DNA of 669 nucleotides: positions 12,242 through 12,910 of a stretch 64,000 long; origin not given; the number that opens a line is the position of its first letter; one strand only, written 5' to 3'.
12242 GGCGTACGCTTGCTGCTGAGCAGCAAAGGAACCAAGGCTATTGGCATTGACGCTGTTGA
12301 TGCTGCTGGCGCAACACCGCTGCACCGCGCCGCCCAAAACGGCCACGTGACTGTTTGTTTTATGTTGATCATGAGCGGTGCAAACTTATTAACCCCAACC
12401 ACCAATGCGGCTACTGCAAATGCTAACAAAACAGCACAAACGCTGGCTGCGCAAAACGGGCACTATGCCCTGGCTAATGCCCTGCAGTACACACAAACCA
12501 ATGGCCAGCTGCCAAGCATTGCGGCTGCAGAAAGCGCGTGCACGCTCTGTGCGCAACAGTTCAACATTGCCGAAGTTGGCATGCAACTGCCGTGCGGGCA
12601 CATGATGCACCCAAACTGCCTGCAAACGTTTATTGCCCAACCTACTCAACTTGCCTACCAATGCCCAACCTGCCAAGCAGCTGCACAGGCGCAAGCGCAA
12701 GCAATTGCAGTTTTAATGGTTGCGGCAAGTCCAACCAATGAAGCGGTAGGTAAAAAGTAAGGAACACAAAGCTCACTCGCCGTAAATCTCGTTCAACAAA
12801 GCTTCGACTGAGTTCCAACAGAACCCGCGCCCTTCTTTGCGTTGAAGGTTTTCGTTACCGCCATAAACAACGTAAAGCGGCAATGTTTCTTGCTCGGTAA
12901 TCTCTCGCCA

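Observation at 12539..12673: Eukaryote-type RING-H2 finger at the C-terminus of a signal-peptide-bearing ankyrin protein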

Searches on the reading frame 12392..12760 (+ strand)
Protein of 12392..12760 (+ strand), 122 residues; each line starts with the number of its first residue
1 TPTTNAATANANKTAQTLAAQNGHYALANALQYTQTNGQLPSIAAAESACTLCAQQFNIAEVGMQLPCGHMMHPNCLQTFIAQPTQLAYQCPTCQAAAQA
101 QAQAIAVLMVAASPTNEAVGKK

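Call 12: find_homologous_proteins(query=window:12392-12760:+, max_evalue=10)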
Query window:12392-12760:+: 65 candidates shared short words with the query, none scored E <= 10.

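Call 13: find_related_loci(query=window:12392-12760:+, collection=genome_contigs, flank=10000)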
Query window:12392-12760:+ (122 aa) in genome_contigs; peptide patterns used: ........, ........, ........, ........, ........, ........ (x = any residue, [..] = any of these).
204 stretches matched a pattern; 1 encode a relative of the query (tblastn E <= 1e-3); 1 distinct loci.
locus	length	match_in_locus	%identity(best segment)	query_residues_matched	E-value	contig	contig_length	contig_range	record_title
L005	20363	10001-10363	89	2-122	4e-64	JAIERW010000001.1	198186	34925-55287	MAG: Candidatus Babeliales bacterium isolate co.spades.METABAT.1kb_160 c_000000445094, whole genome shotgun sequence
